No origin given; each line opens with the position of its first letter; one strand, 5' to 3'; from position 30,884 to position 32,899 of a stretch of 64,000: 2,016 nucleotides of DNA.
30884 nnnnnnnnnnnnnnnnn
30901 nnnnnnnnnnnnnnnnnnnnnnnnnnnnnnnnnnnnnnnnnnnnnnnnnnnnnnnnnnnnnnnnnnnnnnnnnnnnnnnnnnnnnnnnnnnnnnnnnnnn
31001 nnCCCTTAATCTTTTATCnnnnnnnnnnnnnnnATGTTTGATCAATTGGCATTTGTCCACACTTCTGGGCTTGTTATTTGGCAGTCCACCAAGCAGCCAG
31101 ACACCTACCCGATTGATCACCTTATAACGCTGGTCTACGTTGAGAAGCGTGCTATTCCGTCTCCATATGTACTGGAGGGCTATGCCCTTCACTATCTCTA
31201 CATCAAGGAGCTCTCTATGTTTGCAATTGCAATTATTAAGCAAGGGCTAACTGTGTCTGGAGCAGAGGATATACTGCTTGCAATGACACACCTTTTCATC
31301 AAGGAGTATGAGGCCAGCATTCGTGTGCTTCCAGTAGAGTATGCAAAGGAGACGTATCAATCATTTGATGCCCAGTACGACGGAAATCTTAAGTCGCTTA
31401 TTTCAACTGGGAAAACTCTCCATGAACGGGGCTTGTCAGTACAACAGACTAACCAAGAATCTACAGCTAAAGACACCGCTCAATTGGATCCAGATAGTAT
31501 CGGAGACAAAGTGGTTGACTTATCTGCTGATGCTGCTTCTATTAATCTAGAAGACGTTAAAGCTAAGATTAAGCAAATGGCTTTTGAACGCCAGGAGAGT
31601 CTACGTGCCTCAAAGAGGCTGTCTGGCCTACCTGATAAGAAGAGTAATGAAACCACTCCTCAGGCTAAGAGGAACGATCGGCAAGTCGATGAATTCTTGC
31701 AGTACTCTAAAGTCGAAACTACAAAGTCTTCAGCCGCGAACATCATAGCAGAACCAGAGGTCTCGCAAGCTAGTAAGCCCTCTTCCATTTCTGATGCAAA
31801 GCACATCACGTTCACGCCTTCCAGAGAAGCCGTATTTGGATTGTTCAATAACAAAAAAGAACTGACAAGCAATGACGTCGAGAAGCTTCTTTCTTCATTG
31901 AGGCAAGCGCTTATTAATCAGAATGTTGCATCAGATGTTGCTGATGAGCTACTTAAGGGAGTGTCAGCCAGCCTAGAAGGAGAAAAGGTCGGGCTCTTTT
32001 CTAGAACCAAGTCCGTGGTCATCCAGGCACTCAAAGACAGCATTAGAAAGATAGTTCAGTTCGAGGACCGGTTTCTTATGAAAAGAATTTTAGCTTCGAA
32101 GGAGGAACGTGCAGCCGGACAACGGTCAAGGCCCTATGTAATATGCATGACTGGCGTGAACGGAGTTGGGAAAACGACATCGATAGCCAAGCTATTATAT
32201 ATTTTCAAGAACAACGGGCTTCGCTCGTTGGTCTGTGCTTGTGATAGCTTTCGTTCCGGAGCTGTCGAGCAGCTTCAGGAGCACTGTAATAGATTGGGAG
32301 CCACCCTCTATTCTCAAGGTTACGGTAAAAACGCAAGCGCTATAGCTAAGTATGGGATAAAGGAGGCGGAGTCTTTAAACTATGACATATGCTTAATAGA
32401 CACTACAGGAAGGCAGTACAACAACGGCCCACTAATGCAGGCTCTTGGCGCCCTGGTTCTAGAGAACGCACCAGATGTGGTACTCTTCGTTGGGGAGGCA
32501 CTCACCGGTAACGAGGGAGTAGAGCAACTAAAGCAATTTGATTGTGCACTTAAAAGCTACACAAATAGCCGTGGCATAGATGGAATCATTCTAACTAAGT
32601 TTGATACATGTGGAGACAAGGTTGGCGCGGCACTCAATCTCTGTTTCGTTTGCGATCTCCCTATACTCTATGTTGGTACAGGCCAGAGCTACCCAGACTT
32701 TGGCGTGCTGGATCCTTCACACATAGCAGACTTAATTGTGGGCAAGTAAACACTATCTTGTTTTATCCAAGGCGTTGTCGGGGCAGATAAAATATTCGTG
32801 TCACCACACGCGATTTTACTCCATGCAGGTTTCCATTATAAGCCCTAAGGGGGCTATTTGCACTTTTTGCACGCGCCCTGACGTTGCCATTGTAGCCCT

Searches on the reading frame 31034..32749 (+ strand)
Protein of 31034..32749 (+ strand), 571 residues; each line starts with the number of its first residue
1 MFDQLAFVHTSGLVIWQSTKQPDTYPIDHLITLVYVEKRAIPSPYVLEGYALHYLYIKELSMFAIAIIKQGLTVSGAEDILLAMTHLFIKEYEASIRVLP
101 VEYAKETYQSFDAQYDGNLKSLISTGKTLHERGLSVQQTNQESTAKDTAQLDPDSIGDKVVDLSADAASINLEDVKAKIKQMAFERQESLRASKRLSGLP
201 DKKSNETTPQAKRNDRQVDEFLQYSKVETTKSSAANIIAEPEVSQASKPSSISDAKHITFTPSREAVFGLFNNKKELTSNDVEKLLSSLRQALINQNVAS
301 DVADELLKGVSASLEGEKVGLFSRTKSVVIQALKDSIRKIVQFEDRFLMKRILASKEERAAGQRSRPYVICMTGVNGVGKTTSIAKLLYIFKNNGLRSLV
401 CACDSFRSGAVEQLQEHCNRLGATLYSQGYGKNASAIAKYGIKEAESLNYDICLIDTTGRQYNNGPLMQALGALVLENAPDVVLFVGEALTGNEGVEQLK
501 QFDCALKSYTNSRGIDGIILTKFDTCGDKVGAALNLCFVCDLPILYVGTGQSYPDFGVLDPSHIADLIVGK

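Call 29: search_protein_families(library=pfam, proteins=[window:31034-32749:+], max_evalue=1)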
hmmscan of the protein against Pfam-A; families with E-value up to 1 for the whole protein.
window:31034-32749:+ (571 aa): 14 families
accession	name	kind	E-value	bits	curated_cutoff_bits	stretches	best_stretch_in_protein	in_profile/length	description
PF00448.28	SRP54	-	1.4e-46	159.1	22.7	1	368-568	2-194/196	SRP54-type protein, GTPase domain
PF04086.19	SRP-alpha_N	-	6e-09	36.5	25.4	1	26-235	2-212/301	Signal recognition particle, alpha subunit, N-terminal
PF02881.24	SRP54_N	-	4.3e-08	33.7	22.4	1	267-336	5-74/75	SRP54-type protein, helical bundle domain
PF03308.22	MeaB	-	0.00038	20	23.1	1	363-405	29-71/273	Methylmalonyl Co-A mutase-associated GTPase MeaB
PF01656.29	CbiA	-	0.00065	20.1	25.4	1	377-523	9-83/125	CobQ/CobB/MinD/ParA nucleotide binding domain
PF13245.12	AAA_19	-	0.0011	19.5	25.1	1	360-458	4-99/134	AAA domain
PF13401.12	AAA_22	-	0.0099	16.6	27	1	365-436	3-65/130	AAA domain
PF13614.12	AAA_31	-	0.015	15.7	27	1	377-406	12-41/177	AAA domain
PF13604.12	AAA_30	-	0.02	15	27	1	366-429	17-77/191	AAA domain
PF13191.12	AAA_16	-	0.036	15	32.6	1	364-418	21-79/167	AAA ATPase domain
PF13479.12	AAA_24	-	0.036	14.3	27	1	367-458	2-73/195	AAA domain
PF03205.20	MobB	-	0.062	13.6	26.6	1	369-397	1-29/133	Molybdopterin guanine dinucleotide synthesis protein B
PF03266.21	NTPase_1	-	0.067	13.5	23.9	1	370-399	2-31/168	NTPase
PF13175.12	AAA_15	-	0.18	11.8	32.1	1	369-397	25-52/374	AAA ATPase domain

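Call 58: find_homologous_proteins(query=window:31034-32746:+, max_evalue=1e-40)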
Query window:31034-32746:+ (571 aa): 2225 proteins with E <= 1e-40 among 8000 candidates; the best 120 are listed.
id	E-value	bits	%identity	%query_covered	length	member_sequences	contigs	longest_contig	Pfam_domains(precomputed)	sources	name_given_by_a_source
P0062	0.0e+0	1241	99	100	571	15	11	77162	PF02881.25,PF00448.29,PF04086.20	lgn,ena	-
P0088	0.0e+0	1022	81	100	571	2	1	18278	PF02881.25,PF00448.29,PF04086.20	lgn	-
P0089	0.0e+0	1019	80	100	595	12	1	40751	PF02881.25,PF00448.29,PF04086.20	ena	-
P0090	2.2e-291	986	77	100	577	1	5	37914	PF02881.25,PF00448.29,PF04086.20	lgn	-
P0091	3.3e-145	503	43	100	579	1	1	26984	PF01656.30,PF00448.29,PF03308.23,PF04086.20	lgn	-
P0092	4.2e-140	486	41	100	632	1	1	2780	PF02881.25,PF01656.30,PF00448.29,PF03308.23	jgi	-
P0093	2.3e-138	481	44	100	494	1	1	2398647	PF00448.29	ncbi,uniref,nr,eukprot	ncbi:Signal recognition particle receptor [Giardia muris]|uniref:Signal recognition particle recepto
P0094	2.7e-115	405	39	100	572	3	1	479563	PF00448.29,PF04086.20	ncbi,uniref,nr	ncbi:Signal_recognition particle receptor [Hexamita inflata]|uniref:Signal recognition particle rece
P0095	4.4e-83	298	33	99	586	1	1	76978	PF00448.29,PF04086.20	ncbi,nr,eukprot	ncbi:Signal recognition particle receptor subunit alpha-like protein [Diplonema papillatum]|nr:Signa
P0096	1.8e-81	293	44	53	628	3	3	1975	PF02881.25,PF00448.29,PF03308.23,PF04086.20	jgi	-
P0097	2.9e-81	292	33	99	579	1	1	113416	PF02881.25,PF00448.29,PF03308.23,PF04086.20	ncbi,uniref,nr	ncbi:1574_t:CDS:10 [Diversispora eburnea]|uniref:1574_t:CDS:1 n=1 Tax=Diversispora eburnea TaxID=121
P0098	1.5e-80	290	34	99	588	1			PF02881.25,PF13401.13,PF00448.29,PF04086.20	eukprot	eukprot:PhF_6_TR3370/c0_g1_i1/m.4802/K13431/SRPR; signal recognition particle receptor subunit alpha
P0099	1.8e-80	290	42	53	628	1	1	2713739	PF02881.25,PF00448.29,PF04086.20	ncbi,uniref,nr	ncbi:signal recognition particle, alpha subunit, N-terminal-domain-containing protein [Phascolomyces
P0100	4.6e-80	288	33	98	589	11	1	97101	PF02881.25,PF00448.29,PF03308.23,PF04086.20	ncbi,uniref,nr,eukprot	ncbi:unnamed protein product [Albugo candida]|uniref:SRP54-type proteins GTP-binding domain-containi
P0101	1.1e-79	287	32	99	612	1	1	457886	PF02881.25,PF00448.29,PF03308.23,PF04086.20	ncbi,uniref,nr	ncbi:hypothetical protein Glove_152g39 [Diversispora epigaea]|uniref:SRP54-type proteins GTP-binding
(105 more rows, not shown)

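Call 59: find_encoding_contigs(protein=P0090, flank=4000, max_places=1)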
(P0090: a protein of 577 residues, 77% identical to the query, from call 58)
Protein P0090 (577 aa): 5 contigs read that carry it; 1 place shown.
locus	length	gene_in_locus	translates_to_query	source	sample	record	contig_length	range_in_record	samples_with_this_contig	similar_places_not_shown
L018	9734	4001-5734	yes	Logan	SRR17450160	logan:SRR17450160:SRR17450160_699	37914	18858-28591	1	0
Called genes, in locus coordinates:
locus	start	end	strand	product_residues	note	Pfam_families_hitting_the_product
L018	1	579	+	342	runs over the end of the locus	-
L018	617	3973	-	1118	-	PF22669:Exo_endo_phos2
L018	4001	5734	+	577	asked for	PF04086:SRP-alpha_N, PF02881:SRP54_N, PF00448:SRP54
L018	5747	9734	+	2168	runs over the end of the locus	PF00613:PI3Ka, PF00454:PI3_PI4_kinase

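Call 60: find_encoding_contigs(protein=P0093, flank=6000, max_places=1)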
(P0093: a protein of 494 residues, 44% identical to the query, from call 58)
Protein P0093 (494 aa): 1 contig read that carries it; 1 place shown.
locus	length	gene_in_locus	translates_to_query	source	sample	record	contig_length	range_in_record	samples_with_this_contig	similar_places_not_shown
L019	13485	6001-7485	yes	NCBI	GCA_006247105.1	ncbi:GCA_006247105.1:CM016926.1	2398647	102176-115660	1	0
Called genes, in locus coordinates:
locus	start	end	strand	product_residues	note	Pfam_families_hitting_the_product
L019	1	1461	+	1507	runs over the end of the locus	PF12796:Ank_2, PF13637:Ank_4, PF12796:Ank_2, PF00023:Ank (weak), PF12796:Ank_2, PF00069:Pkinase, PF07714:PK_Tyr_Ser-Thr, PF12796:Ank_2, +4 more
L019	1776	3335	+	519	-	PF00270:DEAD, PF04851:ResIII (faint), PF00271:Helicase_C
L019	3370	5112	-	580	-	PF13428:TPR_14 (faint)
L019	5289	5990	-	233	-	-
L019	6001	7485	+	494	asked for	PF00448:SRP54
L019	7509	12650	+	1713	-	PF00613:PI3Ka, PF00454:PI3_PI4_kinase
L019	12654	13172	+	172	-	PF00782:DSPc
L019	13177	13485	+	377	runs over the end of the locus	-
